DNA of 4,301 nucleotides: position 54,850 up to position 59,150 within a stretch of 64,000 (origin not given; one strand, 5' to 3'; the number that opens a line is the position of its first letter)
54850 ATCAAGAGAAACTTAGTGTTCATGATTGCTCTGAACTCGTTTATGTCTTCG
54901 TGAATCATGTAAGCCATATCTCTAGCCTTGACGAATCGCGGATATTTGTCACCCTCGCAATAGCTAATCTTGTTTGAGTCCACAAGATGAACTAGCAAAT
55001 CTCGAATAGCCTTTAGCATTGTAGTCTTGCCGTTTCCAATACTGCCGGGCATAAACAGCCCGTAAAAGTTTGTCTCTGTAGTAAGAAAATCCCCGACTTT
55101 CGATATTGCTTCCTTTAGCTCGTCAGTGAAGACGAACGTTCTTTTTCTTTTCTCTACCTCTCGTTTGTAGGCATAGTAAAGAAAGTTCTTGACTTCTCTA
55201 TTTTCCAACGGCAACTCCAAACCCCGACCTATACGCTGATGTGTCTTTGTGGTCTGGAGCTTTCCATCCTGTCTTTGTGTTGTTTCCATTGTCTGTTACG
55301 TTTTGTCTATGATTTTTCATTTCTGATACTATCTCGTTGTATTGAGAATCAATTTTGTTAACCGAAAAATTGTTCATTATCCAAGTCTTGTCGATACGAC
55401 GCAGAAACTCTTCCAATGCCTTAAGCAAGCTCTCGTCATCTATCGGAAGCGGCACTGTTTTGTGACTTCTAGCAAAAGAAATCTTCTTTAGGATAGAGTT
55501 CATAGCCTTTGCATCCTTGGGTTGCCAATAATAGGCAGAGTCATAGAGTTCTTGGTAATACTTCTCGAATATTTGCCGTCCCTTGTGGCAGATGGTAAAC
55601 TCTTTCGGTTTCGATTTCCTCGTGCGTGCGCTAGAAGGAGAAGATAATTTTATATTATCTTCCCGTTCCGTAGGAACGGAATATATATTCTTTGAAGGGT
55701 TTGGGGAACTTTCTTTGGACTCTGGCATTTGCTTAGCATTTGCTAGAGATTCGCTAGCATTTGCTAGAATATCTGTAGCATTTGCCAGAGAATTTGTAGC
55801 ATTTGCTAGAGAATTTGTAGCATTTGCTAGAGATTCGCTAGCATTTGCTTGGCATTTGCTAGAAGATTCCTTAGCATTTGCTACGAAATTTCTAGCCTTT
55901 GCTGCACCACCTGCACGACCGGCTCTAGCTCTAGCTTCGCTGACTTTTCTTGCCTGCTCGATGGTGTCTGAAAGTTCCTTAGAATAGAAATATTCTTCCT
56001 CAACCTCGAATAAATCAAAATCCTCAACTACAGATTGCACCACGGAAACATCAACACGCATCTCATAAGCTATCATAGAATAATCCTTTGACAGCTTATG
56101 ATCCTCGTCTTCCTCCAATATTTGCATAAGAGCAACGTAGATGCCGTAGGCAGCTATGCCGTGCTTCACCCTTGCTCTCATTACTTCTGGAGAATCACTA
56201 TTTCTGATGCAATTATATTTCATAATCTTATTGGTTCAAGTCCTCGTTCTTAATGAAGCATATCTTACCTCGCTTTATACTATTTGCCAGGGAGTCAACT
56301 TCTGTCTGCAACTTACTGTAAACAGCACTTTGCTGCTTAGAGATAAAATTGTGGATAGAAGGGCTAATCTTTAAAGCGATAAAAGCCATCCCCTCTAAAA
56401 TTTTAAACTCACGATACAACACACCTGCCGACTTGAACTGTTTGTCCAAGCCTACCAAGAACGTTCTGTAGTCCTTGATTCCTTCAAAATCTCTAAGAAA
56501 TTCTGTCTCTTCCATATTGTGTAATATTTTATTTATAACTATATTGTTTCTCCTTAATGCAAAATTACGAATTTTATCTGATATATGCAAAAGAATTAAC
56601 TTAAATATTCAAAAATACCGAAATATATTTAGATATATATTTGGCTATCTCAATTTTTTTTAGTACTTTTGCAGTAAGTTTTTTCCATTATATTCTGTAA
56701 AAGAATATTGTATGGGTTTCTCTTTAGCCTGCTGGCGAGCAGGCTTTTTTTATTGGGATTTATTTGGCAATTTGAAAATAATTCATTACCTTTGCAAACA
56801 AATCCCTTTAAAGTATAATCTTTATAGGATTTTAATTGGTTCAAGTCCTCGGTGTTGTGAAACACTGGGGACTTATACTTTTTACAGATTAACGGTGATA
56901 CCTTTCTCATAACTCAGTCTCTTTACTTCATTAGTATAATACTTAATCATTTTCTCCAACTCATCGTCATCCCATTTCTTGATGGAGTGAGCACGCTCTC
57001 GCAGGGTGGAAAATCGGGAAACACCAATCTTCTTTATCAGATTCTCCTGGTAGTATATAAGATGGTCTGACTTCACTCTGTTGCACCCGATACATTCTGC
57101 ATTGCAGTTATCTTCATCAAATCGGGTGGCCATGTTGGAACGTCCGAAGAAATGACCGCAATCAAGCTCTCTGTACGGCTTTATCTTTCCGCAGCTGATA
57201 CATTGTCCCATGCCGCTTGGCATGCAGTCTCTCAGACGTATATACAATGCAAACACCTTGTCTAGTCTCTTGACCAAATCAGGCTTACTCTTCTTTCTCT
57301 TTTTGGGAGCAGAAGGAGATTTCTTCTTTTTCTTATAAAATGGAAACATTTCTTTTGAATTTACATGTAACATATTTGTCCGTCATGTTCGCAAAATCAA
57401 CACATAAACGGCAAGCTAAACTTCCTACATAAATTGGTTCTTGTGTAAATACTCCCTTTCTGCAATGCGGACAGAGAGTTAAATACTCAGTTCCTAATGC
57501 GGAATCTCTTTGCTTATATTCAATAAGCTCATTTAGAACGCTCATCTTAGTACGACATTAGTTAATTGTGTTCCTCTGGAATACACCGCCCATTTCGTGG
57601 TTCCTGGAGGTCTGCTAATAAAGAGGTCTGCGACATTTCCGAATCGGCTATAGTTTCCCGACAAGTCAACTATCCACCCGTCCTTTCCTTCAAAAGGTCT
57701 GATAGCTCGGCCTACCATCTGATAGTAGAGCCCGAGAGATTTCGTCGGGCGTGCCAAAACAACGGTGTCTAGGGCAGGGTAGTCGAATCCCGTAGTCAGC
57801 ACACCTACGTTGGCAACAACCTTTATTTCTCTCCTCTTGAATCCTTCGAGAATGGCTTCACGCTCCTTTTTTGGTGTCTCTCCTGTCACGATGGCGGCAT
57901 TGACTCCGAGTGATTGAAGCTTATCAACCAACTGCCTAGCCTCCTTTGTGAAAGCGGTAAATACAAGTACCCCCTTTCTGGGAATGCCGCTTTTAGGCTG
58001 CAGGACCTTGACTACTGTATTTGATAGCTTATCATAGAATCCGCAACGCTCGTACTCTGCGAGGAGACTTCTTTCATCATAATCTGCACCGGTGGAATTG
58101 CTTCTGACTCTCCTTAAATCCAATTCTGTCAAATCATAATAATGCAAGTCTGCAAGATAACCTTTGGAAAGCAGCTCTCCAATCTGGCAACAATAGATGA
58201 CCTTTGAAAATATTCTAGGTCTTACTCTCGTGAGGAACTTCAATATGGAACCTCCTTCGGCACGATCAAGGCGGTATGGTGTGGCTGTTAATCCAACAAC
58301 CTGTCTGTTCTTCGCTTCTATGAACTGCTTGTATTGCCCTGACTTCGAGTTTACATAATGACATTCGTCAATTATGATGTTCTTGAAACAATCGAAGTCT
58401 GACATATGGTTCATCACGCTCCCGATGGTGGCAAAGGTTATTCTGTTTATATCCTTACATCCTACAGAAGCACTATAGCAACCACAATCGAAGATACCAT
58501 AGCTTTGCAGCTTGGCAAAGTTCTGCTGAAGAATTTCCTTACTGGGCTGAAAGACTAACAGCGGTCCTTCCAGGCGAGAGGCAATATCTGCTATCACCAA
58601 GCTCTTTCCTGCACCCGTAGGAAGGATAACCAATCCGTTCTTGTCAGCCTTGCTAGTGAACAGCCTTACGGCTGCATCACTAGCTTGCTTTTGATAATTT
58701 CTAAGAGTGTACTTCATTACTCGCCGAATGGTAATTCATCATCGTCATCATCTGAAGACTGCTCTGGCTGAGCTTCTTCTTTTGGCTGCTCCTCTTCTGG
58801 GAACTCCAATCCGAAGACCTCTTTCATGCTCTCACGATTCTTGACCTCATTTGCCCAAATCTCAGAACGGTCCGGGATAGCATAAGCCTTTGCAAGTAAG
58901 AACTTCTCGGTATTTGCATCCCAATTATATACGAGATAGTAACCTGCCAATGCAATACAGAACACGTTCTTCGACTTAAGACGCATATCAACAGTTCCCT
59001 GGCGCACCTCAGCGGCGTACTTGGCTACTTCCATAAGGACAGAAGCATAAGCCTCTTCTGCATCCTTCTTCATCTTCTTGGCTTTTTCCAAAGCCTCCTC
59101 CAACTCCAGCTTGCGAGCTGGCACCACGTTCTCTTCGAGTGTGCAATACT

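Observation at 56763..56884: Promoter-plus-terminator unit producing an ORF-less plus-strand RNA that is antisense to the translation-initiation leader shared by several operon-leading genes, including the replication initiator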

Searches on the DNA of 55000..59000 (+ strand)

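Call 9: search_dna_similar(query=window:55000-59000:+, collection=phages, mode=distant)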
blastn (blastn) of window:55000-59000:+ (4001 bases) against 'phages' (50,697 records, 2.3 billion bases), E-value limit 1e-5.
Records with a match: 2; places in all: 3; records where one place covers at least 80% of the query: 0.
Best place of each record, by identity: 60-80% 2.
By first word of the organism name: Bacteroides 1; Bacteriophage 1.
By host as written in the record: Bacteroides salyersiae BG8 1; - 1.
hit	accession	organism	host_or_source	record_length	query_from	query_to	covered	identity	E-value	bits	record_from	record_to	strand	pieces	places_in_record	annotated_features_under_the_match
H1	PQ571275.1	Bacteroides phage BS-TP2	Bacteroides salyersiae BG8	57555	2094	3559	12%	68.4%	2e-11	148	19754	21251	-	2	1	HNH endonuclease | DNA helicase | NinG/ Rap DNA junction specific endonuclease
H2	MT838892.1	Bacteriophage sp.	human fecal samples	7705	2036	2297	7%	67.5%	9e-9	70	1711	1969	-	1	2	record has no annotation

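Call 36: search_rna_families(source=window, start=56500, end=56950, threshold=evalue, max_evalue=10)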
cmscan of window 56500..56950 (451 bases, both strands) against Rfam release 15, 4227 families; matches with E-value up to 10: 17.
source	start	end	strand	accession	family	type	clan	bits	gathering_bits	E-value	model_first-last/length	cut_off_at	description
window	56718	56811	-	RF01579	RUF2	Gene; sRNA;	-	24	90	0.25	1-154/154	no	Plasmodium RNA of unknown function RUF2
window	56796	56918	-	RF01470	rli38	Gene; sRNA;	-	23.3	49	0.55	1-150/150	no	Listeria sRNA rli38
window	56767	56837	+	RF01470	rli38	Gene; sRNA;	-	22.3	49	0.83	1-150/150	no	Listeria sRNA rli38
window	56699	56752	+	RF00057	RyhB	Gene; sRNA;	-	22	55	0.093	1-67/67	no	RyhB RNA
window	56663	56754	+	RF00034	RprA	Gene; sRNA;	-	21.6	70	5.5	1-108/108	no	RprA RNA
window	56696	56759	+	RF02454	ncr982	Gene; sRNA;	-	20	50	2.1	1-79/79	no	Bacillus sRNA ncr982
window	56799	56876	+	RF04181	rteR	Gene; sRNA;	-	19.4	72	1.8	1-84/84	no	rteR sRNA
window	56662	56754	+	RF00515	PyrR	Cis-reg;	-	18.3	54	4.5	1-115/115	no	PyrR binding site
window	56720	56833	+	RF02911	Baculoviridae_NAE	Cis-reg;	-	17.6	51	3.4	1-200/200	no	Baculoviridae Nucleocapsid Assembly essential Element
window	56748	56811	+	RF03640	mir-3747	Gene; miRNA;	-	17.1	63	1.2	1-67/67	no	mir-3747 microRNA precursor family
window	56673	56736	+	RF01223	snR13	Gene; snRNA; snoRNA; CD-box;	CL00045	16.8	47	3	1-124/124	no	Small nucleolar RNA snR13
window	56715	56752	+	RF02278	Betaproteobacteria_toxic_sRNA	Gene; sRNA;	-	15.5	50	1.5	1-64/64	no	Betaproteobacteria toxic small RNA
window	56750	56809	-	RF04255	MIR8001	Gene; miRNA;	-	14.6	90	8.1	1-67/67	no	MIR8001 microRNA precursor family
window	56876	56936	-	RF00281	SNORD47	Gene; snRNA; snoRNA; CD-box;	-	14.6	50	8.6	1-77/77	no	Small nucleolar RNA SNORD47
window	56776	56870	+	RF01412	BsrG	Gene; sRNA;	-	12.9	55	0.94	1-259/259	no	BsrG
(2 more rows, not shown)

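Call 63: get_annotated_region(hit=H1, flank=4000)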
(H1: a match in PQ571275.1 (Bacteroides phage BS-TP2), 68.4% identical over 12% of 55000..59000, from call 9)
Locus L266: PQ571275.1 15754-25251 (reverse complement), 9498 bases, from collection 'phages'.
description: Bacteroides phage BS-TP2, complete genome.
organism: Bacteroides phage BS-TP2 (NCBI taxid 3385222)
taxonomy: Viruses
host: Bacteroides salyersiae BG8; source: sewage from septic tank; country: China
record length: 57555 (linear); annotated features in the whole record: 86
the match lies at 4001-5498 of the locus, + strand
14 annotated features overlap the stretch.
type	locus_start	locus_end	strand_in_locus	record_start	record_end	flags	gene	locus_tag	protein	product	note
CDS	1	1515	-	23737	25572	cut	-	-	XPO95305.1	DNA methyltransferase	BS-TP2_gp38; BS-TP2_gp38; None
CDS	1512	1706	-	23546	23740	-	-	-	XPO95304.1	hypothetical protein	BS-TP2_gp37; BS-TP2_gp37; None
CDS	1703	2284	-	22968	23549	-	-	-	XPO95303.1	HTH araC/xylS-type domain-containing protein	BS-TP2_gp36; BS-TP2_gp36; None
CDS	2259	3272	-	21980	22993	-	-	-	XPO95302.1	replication initiation O-like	BS-TP2_gp35; BS-TP2_gp35; None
CDS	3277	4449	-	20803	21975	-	-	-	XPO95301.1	DNA helicase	BS-TP2_gp34; BS-TP2_gp34; Annot2=(structure alignment-afuniprot50) AF-A0A2W6P0K7-F1-model_v4 ATP-dependent ...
CDS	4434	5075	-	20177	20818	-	-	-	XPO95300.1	HNH endonuclease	BS-TP2_gp33; BS-TP2_gp33; Annot2=(structure alignment-afuniprot50) AF-A6T032-F1-model_v4 Uncharacterized conserved ...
CDS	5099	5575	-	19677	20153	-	-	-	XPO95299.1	NinG/ Rap DNA junction specific endonuclease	BS-TP2_gp32; BS-TP2_gp32; Annot2=(structure alignment-afuniprot50) AF-A0A1Q6G1S3-F1-model_v4 ...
CDS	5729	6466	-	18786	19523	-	-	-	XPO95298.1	DUF2303 family protein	BS-TP2_gp31; BS-TP2_gp31; Annot2=(structure alignment-afuniprot50) AF-A0A1G4Q4P0-F1-model_v4 YfdQ family ...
CDS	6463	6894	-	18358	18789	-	-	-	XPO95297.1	hypothetical protein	BS-TP2_gp30; BS-TP2_gp30; None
CDS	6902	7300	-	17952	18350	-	-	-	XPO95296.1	hypothetical protein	BS-TP2_gp29; BS-TP2_gp29; None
CDS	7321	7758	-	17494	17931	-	-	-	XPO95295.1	NinB protein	BS-TP2_gp28; BS-TP2_gp28; Annot2=(hmm profile search-phrog [Rank2]) phrog_72 NinB/ Orf homologous recombination ...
CDS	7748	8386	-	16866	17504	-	-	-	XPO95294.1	HNH endonuclease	BS-TP2_gp27; BS-TP2_gp27; Annot2=(hmm profile search-phrog [Rank2]) phrog_959 HNH endonuclease;Annot3=(structure ...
CDS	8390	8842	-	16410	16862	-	-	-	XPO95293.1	single-stranded DNA-binding protein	BS-TP2_gp26; BS-TP2_gp26; Annot2=(hmm profile search-phrog [Rank2]) phrog_4932 single strand DNA binding ...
CDS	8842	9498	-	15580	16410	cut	-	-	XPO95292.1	HNH endonuclease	BS-TP2_gp25; BS-TP2_gp25; Annot2=(structure alignment-afuniprot50) AF-A0A017N603-F1-model_v4 Putative hNH ...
